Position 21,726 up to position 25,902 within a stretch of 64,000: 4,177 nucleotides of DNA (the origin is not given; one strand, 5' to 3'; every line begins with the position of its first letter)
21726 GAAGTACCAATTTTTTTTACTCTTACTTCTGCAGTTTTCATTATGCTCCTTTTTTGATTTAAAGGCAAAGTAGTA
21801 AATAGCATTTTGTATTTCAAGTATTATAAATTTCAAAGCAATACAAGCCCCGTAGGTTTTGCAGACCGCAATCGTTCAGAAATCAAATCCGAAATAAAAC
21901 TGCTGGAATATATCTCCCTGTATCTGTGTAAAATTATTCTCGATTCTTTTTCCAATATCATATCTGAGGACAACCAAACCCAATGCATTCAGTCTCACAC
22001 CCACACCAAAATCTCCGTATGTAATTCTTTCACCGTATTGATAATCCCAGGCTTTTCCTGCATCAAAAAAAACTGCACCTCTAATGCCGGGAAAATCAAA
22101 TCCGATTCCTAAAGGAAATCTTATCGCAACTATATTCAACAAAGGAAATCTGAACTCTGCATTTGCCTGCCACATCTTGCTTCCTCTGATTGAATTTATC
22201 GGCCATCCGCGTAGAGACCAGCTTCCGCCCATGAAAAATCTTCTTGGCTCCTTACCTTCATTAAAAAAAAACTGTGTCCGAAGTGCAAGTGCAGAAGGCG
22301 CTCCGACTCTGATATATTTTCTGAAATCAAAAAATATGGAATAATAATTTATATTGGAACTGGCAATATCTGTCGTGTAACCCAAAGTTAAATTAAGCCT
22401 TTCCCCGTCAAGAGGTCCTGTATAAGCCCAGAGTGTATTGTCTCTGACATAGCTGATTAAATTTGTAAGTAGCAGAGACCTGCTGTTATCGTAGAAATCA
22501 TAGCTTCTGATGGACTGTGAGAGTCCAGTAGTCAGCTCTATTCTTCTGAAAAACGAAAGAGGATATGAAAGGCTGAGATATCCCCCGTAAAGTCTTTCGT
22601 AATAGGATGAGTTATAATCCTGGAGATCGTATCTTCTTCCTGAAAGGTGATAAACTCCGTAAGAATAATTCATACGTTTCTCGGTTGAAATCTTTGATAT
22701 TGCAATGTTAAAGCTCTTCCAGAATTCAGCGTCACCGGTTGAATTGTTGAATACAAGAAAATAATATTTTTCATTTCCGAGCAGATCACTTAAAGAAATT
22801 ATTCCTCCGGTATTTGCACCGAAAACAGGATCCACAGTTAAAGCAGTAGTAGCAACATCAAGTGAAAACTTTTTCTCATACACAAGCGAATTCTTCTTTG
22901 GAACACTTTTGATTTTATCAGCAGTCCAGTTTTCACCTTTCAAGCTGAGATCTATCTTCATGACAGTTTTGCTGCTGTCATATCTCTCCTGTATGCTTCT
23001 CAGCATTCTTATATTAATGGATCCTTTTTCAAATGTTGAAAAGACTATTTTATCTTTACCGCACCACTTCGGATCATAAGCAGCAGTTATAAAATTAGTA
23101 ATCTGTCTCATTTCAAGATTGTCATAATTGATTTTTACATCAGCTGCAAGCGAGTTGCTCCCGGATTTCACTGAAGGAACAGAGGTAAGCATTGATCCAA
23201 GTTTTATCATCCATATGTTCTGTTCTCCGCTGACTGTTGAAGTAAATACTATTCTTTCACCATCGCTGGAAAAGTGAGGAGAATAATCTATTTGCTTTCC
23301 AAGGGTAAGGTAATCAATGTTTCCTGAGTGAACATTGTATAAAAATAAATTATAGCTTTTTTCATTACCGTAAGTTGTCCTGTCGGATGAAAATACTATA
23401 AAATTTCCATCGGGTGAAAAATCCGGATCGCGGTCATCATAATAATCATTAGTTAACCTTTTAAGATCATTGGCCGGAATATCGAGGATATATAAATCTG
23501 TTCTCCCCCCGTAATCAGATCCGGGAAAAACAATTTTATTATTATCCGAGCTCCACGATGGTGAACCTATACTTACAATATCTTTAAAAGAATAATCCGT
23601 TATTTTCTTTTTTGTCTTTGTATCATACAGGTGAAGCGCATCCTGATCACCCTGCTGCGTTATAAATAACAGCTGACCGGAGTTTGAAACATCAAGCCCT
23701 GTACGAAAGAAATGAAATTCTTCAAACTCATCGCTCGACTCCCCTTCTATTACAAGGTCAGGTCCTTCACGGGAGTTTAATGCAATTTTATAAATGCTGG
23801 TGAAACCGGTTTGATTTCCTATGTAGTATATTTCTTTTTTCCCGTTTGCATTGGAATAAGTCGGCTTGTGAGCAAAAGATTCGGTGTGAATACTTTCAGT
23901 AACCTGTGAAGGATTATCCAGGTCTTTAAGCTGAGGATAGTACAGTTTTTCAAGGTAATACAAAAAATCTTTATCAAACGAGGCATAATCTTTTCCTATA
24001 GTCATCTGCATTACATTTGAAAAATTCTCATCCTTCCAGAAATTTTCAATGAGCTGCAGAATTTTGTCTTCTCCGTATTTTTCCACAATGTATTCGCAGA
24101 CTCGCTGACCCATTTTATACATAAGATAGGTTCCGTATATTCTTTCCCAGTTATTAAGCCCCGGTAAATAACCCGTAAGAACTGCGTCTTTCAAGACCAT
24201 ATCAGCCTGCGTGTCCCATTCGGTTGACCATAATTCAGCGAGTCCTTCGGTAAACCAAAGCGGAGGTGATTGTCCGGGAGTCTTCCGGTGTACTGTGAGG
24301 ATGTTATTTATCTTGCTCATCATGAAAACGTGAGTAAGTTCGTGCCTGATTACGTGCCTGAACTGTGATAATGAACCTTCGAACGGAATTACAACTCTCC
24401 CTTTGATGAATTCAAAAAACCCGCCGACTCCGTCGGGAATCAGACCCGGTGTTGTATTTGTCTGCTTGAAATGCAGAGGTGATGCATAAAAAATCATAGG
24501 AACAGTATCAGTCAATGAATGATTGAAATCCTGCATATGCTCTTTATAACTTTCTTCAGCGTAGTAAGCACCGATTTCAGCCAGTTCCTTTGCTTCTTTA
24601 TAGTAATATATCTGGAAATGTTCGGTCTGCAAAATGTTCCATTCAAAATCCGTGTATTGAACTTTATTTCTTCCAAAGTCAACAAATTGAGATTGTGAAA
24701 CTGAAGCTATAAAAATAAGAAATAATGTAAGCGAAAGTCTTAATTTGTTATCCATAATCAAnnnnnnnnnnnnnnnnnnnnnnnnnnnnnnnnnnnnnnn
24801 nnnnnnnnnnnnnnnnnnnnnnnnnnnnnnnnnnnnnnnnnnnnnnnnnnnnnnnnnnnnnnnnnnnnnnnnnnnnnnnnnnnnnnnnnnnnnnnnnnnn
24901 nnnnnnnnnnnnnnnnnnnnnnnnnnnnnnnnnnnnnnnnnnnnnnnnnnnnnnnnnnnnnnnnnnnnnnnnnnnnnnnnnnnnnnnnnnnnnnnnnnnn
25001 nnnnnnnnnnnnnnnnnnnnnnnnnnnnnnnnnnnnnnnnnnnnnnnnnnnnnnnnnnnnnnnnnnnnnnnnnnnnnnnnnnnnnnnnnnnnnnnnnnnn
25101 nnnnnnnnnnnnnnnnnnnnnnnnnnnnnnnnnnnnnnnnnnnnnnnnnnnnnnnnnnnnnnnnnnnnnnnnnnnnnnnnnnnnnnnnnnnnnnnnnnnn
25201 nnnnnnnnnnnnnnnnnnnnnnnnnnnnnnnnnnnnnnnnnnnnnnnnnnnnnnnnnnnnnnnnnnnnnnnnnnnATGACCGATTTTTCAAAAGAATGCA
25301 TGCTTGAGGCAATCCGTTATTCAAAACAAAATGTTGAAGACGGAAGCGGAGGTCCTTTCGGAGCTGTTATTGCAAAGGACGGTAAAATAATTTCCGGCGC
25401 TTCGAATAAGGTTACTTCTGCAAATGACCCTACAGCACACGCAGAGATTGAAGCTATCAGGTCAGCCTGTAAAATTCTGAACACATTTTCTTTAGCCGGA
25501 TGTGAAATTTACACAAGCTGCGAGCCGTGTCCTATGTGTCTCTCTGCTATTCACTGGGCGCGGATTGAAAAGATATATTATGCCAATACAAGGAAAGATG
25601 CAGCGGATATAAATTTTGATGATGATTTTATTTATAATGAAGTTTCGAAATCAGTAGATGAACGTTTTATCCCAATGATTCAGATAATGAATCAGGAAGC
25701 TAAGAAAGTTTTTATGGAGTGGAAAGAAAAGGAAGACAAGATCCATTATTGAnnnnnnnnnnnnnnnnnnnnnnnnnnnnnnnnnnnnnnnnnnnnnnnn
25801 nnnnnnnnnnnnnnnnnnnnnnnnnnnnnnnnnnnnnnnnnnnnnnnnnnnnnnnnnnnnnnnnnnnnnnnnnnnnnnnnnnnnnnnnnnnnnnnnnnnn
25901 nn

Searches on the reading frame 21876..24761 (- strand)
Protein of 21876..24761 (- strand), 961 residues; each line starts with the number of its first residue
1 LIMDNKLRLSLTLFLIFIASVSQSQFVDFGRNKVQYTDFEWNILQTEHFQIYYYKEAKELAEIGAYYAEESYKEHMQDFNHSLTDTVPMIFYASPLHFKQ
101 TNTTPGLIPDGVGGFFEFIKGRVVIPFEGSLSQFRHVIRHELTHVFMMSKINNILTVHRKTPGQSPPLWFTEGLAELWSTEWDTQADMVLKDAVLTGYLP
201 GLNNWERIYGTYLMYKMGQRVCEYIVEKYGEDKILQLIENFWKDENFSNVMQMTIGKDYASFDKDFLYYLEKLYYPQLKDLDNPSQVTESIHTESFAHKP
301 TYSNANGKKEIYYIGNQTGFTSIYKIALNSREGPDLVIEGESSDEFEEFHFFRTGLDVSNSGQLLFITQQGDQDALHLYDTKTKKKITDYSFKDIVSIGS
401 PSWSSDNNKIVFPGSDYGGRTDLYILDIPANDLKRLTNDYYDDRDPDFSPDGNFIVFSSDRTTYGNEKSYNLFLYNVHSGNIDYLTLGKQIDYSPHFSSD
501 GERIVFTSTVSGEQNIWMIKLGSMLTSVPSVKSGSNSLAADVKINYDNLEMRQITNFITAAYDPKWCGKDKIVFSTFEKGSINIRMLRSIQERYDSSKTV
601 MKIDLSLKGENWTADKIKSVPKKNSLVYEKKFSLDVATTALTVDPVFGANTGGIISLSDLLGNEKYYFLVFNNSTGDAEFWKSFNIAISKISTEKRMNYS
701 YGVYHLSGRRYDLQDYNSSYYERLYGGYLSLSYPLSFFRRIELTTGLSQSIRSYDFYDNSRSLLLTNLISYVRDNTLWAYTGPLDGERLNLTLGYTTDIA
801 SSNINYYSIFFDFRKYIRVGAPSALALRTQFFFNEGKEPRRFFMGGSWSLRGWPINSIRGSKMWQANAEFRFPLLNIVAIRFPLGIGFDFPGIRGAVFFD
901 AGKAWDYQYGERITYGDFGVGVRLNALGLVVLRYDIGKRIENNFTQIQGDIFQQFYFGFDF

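Call 3: search_protein_families(library=pfam, proteins=[window:21876-24761:-], max_evalue=0.1)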
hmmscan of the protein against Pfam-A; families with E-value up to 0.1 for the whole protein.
window:21876-24761:- (961 aa): 7 families
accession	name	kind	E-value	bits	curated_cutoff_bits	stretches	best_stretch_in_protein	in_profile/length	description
PF07676.18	PD40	-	1.9e-15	56.8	20.9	2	433-465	1-32/38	WD40-like Beta Propeller Repeat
PF01103.29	Omp85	-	2.1e-13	50.9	24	1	694-958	75-320/325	Omp85 superfamily domain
PF13485.12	Peptidase_MA_2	-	2.3e-08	34.5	32.4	1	135-268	67-197/201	Peptidase MA superfamily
PF00930.27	DPPIV_N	-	2.8e-05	23.4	22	1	360-458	246-346/354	Dipeptidyl peptidase IV (DPP IV) N-terminal region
PF25174.1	Beta-prop_THOC3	-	0.0074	15.8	305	1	360-462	56-151/272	THOC3 beta-propeller domain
PF23409.1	Beta-prop_EML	-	0.015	15.2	88.2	0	359-414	74-129/267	Echinoderm microtubule-associated protein first beta-propeller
PF05299.18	Peptidase_M61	-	0.034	15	22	0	134-202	2-72/118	M61 glycyl aminopeptidase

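Call 4: search_protein_families(library=ncbifam, proteins=[window:21876-24761:-], max_evalue=0.1)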
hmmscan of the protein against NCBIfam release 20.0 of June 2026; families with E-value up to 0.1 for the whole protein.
window:21876-24761:- (961 aa): 10 families
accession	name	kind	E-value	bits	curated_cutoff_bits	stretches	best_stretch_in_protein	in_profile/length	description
TIGR02800.1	propeller_TolB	equivalog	4.5e-27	95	343.15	2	361-463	202-301/418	Tol-Pal system beta propeller repeat protein TolB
NF003124.0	PRK04043.1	equivalog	8.6e-13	47.9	428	1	357-522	239-400/419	Tol-Pal system protein TolB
NF053518.1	DipepPtdsDpp5Prph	equivalog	3.1e-12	45.8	900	1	398-523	197-331/655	dipeptidyl-peptidase Dpp5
NF002183.0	PRK01029.1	equivalog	1.7e-11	43.8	405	1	397-523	282-404/429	Tol-Pal system protein TolB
NF033876.2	flagella_HExxH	equivalog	1.3e-07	31.4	205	1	135-266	130-259/384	flagellinolysin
NF047779.1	Omp85_fam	subfamily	6.2e-06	25.9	200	1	784-960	243-420/423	Omp85 family outer membrane protein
NF033523.0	lasso_peptidase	equivalog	1.2e-05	24.3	400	1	400-462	92-153/638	Atxe2 family lasso peptide isopeptidase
NF047950.2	ATportTamA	equivalog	0.0019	16.8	625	1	758-940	371-551/569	autotransporter assembly complex protein TamA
NF058613.1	OMPAssmBamADein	equivalog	0.002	16.1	1050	1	847-938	755-840/857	outer membrane protein assembly factor BamA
TIGR00992.1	3a0901s03IAP75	subfamily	0.031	12.5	1163.25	1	841-914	614-693/718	IAP75 family chloroplast envelope protein translocase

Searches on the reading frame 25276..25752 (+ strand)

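Call 79: search_protein_families(library=pfam, proteins=[window:25276-25752:+], max_evalue=0.001)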
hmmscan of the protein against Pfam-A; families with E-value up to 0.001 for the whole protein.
window:25276-25752:+ (158 aa): 2 families
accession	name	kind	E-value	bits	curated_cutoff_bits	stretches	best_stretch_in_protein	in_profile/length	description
PF00383.29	dCMP_cyt_deam_1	-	2.6e-24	85.5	25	1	6-103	5-101/102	Cytidine and deoxycytidylate deaminase zinc-binding region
PF14437.12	MafB19-deam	-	5.1e-19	69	27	1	22-109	19-106/142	MafB19-like deaminase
